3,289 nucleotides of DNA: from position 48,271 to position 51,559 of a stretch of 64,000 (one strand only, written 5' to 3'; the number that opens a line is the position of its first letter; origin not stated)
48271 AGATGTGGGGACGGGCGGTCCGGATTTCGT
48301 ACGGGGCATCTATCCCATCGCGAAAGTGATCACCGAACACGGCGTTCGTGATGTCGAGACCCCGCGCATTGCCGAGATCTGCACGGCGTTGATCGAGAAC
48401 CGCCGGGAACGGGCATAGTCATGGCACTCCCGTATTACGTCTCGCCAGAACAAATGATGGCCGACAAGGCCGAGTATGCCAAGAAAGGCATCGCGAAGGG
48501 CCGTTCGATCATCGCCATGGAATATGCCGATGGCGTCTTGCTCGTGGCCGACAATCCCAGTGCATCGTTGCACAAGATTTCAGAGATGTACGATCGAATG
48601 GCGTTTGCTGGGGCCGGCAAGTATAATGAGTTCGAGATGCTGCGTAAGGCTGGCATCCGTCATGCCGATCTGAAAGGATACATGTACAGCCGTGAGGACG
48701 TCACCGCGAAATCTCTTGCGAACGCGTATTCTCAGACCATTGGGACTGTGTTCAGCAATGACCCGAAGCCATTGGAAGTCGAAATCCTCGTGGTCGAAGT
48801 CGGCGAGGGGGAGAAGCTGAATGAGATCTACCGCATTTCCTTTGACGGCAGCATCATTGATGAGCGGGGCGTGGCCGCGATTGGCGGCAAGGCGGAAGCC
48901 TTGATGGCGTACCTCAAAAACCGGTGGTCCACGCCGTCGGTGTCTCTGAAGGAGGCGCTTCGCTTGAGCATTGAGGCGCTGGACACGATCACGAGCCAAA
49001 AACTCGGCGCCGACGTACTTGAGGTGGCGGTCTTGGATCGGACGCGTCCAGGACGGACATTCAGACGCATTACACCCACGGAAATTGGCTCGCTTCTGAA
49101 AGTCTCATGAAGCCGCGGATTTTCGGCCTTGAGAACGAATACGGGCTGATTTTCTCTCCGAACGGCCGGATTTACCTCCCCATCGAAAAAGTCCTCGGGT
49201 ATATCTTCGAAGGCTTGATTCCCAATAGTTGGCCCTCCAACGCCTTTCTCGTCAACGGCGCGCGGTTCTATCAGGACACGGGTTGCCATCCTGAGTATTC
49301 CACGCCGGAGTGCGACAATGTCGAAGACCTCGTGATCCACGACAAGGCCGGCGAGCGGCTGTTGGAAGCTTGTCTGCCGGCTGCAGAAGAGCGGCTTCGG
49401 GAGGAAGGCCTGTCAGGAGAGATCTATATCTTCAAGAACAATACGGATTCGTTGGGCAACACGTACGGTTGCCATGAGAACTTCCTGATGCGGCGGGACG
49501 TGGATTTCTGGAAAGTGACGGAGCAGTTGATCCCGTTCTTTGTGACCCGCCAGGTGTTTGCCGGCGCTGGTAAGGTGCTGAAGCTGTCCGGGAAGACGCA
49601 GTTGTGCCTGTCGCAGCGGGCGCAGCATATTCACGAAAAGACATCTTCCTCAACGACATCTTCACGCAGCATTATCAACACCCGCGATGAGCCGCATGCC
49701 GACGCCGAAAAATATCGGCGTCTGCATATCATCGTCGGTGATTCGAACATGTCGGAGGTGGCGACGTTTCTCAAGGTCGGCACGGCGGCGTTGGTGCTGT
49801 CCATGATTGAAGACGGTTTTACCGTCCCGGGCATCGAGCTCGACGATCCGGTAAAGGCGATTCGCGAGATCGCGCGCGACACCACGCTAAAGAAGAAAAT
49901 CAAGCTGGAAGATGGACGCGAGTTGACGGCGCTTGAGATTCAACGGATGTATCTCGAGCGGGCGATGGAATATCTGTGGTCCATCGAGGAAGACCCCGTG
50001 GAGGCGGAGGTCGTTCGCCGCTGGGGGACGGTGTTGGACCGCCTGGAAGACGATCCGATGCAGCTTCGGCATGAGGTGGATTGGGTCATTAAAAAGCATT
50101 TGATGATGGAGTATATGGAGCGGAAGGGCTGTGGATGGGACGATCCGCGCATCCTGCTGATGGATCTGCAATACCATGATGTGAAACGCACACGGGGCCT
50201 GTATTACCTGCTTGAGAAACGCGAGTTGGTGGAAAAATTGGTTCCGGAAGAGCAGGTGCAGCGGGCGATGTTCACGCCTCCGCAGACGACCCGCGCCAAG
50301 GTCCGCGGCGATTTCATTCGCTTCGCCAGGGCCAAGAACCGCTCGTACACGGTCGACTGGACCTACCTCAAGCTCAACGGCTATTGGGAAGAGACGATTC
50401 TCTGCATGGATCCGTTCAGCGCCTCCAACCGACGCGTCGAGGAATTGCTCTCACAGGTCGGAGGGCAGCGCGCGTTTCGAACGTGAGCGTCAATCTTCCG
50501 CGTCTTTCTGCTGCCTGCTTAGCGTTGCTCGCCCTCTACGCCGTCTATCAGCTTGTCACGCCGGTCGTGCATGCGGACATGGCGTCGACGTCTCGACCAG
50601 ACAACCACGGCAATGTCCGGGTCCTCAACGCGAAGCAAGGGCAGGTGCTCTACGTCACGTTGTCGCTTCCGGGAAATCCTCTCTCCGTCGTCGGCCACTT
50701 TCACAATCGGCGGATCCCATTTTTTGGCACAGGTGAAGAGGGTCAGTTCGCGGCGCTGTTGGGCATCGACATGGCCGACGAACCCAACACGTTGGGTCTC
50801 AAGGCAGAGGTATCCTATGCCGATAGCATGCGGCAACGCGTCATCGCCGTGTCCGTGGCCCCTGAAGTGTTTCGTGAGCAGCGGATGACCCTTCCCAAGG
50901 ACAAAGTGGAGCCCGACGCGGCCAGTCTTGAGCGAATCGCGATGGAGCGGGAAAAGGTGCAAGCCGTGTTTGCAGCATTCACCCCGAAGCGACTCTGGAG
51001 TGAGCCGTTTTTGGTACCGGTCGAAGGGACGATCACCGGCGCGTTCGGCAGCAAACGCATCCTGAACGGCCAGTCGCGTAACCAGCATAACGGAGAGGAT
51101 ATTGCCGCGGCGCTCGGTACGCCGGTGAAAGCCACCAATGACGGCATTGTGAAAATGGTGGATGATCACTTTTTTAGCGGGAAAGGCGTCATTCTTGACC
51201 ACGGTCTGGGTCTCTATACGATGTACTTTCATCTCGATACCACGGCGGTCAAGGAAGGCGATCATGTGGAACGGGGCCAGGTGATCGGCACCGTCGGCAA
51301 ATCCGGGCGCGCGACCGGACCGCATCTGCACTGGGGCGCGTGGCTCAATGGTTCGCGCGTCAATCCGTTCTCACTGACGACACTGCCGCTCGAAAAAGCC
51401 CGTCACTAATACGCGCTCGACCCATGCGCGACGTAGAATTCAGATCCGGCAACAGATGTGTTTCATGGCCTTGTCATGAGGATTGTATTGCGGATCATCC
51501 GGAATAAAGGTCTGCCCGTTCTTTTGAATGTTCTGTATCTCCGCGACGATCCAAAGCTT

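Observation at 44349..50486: Complete pupylation/proteasome operon with no Pup/UBact gene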

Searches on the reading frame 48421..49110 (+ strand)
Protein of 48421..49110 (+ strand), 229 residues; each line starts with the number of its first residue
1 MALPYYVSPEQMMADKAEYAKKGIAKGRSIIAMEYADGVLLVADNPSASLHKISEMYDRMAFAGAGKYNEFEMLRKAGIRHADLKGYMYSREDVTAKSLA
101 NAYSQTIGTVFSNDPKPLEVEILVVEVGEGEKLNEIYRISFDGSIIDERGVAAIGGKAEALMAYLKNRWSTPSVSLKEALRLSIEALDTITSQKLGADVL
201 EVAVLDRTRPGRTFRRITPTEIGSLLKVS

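Call 3: search_protein_families(library=pfam, proteins=[window:48421-49110:+])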
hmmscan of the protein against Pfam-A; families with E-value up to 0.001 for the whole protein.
window:48421-49110:+ (229 aa): 1 family
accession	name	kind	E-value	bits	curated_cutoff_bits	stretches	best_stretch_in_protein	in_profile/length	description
PF00227.31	Proteasome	-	7.3e-20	71.9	22.4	1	25-204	2-188/189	Proteasome subunit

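Call 12: search_protein_families(library=ncbifam, proteins=[window:48421-49110:+])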
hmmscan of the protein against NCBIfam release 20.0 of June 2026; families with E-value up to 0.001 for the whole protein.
window:48421-49110:+ (229 aa): 4 families
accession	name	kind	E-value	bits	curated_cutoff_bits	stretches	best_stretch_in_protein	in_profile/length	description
TIGR03691.1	20S_bact_alpha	equivalog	2.9e-96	321.4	139.05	1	1-226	1-228/229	proteasome subunit alpha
TIGR03633.1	arc_protsome_A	equivalog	3.6e-12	46.2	287.35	1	16-226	18-229/230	archaeal proteasome endopeptidase complex subunit alpha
NF003075.0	PRK03996.1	subfamily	5.7e-12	45.5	219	1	17-226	26-236/248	archaeal proteasome endopeptidase complex subunit alpha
TIGR03634.1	arc_protsome_B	equivalog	2.4e-08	33.8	224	1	48-190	30-164/185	archaeal proteasome endopeptidase complex subunit beta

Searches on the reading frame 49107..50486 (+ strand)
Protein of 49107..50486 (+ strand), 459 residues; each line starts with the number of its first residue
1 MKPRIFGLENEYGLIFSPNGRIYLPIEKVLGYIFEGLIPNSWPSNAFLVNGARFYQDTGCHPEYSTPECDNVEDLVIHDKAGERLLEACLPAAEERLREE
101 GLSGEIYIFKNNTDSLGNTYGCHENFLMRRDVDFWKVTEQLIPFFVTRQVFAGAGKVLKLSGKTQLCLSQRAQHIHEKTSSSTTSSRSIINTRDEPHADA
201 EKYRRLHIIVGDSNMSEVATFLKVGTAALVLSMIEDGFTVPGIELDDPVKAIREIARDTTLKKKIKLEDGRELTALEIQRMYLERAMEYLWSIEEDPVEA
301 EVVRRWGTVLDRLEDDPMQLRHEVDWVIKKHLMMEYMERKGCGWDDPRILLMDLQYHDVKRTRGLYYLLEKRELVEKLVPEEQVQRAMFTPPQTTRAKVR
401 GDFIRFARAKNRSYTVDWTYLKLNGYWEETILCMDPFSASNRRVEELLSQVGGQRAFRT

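Call 3: search_protein_families(library=pfam, proteins=[window:49107-50486:+])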
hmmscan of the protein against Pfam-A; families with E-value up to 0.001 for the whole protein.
window:49107-50486:+ (459 aa): 1 family
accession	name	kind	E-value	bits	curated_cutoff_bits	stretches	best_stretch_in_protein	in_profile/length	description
PF03136.20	Pup_ligase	-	1.4e-157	525.6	25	1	44-421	69-440/441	Pup-ligase protein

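Call 12: search_protein_families(library=ncbifam, proteins=[window:49107-50486:+])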
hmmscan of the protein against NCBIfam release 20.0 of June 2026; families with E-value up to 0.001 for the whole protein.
window:49107-50486:+ (459 aa): 2 families
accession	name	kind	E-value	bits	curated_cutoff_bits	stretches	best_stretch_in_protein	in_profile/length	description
TIGR03686.1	pupylate_PafA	equivalog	1.5e-168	561.2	551.3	1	4-450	2-456/457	Pup--protein ligase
TIGR03688.1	depupylase_Dop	equivalog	8.8e-128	427.1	492.3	1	44-448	81-482/485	depupylase/deamidase Dop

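Call 15: find_related_loci(query=window:49107-50486:+, collection=genome_contigs, flank=7000)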
Query window:49107-50486:+ (459 aa) in genome_contigs; peptide patterns used: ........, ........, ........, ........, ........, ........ (x = any residue, [..] = any of these).
600 stretches matched a pattern (row limit reached: there are more); 588 encode a relative of the query (tblastn E <= 1e-3); the best 80 are kept; 80 distinct loci.
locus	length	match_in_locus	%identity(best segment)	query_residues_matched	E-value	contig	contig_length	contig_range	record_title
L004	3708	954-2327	95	1-458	0e+0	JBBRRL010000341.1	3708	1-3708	MAG: Nitrospirales bacterium isolate La5-N1 La5_metabat2.088_K_194406_L_3708_cov_7.0000, whole genome shotgun sequence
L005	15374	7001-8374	95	1-458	0e+0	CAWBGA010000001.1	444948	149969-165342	MAG: Nitrospirota bacterium isolate MFD09212.bin.4.413 genome assembly, contig: contig_11634, whole genome shotgun seque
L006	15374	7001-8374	95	1-458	0e+0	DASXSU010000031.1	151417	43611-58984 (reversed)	MAG TPA_asm: Nitrospirales bacterium isolate SMAG_U4674 k141_680670, whole genome shotgun sequence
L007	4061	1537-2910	95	1-458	0e+0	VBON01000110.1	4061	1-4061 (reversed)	MAG: Nitrospirae bacterium isolate NS_11 14_1009_16_30cm_scaffold_71001, whole genome shotgun sequence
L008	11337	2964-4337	90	1-458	0e+0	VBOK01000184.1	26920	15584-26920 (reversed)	MAG: Nitrospirae bacterium isolate NS_8 14_1009_09_20cm_scaffold_1421, whole genome shotgun sequence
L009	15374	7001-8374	90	1-458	0e+0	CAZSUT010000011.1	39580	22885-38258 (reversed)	MAG TPA_asm: uncultured Nitrospirales bacterium isolate binchicken_co185_3 genome assembly, contig: NODE_1266_length_395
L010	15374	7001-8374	90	1-458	0e+0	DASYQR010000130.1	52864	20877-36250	MAG TPA_asm: Nitrospirales bacterium isolate SMAG_U4490 k141_2579805, whole genome shotgun sequence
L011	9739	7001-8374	89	1-458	0e+0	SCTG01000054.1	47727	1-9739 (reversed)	MAG: Nitrospirae bacterium isolate FW300_bin.52 FW300_bin.52-50778, whole genome shotgun sequence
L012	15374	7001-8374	90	1-458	0e+0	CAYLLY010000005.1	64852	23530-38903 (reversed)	MAG TPA_asm: uncultured Nitrospirales bacterium isolate binchicken_co21_464 genome assembly, contig: NODE_101_length_648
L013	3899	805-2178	88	1-458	0e+0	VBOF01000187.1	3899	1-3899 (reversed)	MAG: Nitrospirae bacterium isolate NS_3 14_0929_09_30cm_scaffold_16684, whole genome shotgun sequence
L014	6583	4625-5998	88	1-458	0e+0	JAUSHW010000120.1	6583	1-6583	MAG: Nitrospirales bacterium isolate E14_metabat.bin.209 E14_k141_1736266, whole genome shotgun sequence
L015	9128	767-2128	89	1-454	0e+0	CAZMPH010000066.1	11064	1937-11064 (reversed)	MAG TPA_asm: uncultured Nitrospirales bacterium isolate SRP119689_co1_102 genome assembly, contig: NODE_8985_length_1106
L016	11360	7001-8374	88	1-458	0e+0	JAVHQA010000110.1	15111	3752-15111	MAG: Nitrospirales bacterium isolate WB02no2_63_24 NODE_2856_length_15111_cov_14.369554, whole genome shotgun sequence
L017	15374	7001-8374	84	1-458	0e+0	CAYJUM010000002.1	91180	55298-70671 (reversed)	MAG TPA_asm: uncultured Nitrospirales bacterium isolate ERP125453_co1_463 genome assembly, contig: NODE_124_length_91180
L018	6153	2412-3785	83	1-458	0e+0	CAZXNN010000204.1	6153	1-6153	MAG TPA_asm: uncultured Nitrospira sp. isolate SRP173033_co1_191 genome assembly, contig: NODE_34416_length_6153_cov_6.0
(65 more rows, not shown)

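Call 48: search_solved_structures(query=window:49107-50486:+, show_alignments=1, max_evalue=1e-20)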
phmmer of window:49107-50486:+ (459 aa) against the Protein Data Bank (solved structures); distinct sequences matched with E-value up to 1e-20: 5.
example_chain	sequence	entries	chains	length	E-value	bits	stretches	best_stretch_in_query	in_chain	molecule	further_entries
4b0t_A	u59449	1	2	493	1.6e-112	379.6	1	3-450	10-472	PUP--PROTEIN LIGASE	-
4bjr_A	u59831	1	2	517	9.4e-112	377.1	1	3-450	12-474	PUP--PROTEIN LIGASE, PROKARYOTIC UBIQUITIN-LIKE PROTEIN PUP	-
4b0r_A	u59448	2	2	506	5.7e-105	354.8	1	44-425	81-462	DEAMIDASE-DEPUPYLASE DOP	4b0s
5lrt_A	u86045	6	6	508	5.8e-105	354.7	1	44-425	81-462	Depupylase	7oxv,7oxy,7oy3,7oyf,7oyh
9cku_G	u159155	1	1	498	7.1e-98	331.4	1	44-451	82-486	Pup deamidase/depupylase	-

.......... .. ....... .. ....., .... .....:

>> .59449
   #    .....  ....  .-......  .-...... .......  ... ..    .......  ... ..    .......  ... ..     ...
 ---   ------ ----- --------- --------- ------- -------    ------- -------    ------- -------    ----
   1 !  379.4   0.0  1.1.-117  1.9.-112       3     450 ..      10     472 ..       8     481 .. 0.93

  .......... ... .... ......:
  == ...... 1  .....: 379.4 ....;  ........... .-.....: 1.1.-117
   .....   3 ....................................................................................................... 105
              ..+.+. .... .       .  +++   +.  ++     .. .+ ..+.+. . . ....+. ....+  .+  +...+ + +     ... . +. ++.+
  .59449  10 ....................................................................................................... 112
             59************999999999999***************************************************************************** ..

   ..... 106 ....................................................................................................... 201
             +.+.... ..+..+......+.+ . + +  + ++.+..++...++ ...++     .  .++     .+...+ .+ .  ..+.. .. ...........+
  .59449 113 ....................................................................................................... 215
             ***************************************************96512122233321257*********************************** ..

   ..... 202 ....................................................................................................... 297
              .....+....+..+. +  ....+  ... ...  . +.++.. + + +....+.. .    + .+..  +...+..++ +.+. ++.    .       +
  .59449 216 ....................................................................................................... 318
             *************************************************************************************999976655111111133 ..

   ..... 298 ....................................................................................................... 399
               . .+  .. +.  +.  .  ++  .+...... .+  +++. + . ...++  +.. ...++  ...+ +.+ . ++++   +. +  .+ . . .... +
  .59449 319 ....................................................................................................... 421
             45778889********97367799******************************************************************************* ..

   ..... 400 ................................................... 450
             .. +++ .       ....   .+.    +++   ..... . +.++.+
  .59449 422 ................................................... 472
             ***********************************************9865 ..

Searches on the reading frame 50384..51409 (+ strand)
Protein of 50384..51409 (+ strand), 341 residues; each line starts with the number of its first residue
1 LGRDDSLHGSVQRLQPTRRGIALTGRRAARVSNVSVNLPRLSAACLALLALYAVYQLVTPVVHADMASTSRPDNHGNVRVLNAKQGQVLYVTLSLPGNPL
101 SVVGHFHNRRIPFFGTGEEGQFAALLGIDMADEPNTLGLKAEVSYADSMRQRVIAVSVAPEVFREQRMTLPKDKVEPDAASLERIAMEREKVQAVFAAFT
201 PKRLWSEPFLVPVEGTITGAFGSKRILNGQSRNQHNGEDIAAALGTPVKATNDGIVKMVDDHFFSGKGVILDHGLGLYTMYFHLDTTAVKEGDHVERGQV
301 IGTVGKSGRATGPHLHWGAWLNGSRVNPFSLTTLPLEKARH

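Call 3: search_protein_families(library=pfam, proteins=[window:50384-51409:+])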
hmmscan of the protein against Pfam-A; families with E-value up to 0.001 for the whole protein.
window:50384-51409:+ (341 aa): 1 family
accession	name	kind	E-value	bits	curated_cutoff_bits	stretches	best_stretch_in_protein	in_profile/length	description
PF01551.29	Peptidase_M23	-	5.1e-31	107.2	28.7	1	234-328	2-96/96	Peptidase family M23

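Call 12: search_protein_families(library=ncbifam, proteins=[window:50384-51409:+])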
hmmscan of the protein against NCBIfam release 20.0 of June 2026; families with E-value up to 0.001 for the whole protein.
window:50384-51409:+ (341 aa): 15 families
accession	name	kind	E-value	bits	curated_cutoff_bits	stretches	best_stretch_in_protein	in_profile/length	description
NF052530.1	Heli_ShapePgp3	exception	4.6e-61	206.3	300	1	108-331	43-263/270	peptidoglycan metallopeptidase Pgp3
NF053825.1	PdgNdpepShyA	equivalog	1.2e-25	90.1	700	1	233-330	294-391/425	peptidoglycan DD-endopeptidase ShyA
NF008652.0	PRK11649.1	equivalog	2.7e-22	79.1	341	1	233-331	311-409/439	murein DD-endopeptidase MepM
NF053824.1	PdgNdpepShyC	equivalog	4.3e-22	78.6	700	1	229-331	291-392/429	peptidoglycan DD-endopeptidase ShyC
NF052529.1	PG_M23_Pgp6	exception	1.3e-21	76.8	600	1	221-328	317-428/452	peptidoglycan metallopeptidase Pgp6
NF052336.1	PdgHdaseHSB100310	equivalog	2.7e-19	69.7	500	1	206-324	32-146/316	peptidoglycan hydrolase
NF050804.1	CellDivDipMCaul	equivalog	1.1e-14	54.2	900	1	209-317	507-611/634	cell division endopeptidase DipM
NF041208.1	celldiv_DipM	equivalog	3.9e-14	52.7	740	1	210-328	299-413/419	cell division endopeptidase DipM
NF008644.1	PRK11637.1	equivalog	3.6e-12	46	270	1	210-329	265-380/385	murein hydrolase activator EnvC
NF053738.1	S2SprSpoIIQBc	equivalog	5e-11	42.7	250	1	234-337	121-228/232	stage II sporulation protein SpoIIQ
NF040883.1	amid_act_ActS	equivalog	2.1e-09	37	375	1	175-317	83-218/242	amidase activator ActS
NF008123.1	PRK10871.1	equivalog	2.3e-08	33.8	311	1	231-329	261-359/365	murein hydrolase activator NlpD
NF004799.0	PRK06148.1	subfamily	1.3e-07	30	1128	1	203-317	410-535/1015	hypothetical protein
NF047755.1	LIC_10271_M23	exception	2.2e-07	30.8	180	1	235-305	117-187/207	LIC_10271 family cell wall hydrolase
NF047657.1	CellWlHdaseLepto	equivalog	1.6e-05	24.5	400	1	235-308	128-200/221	hypothetical protein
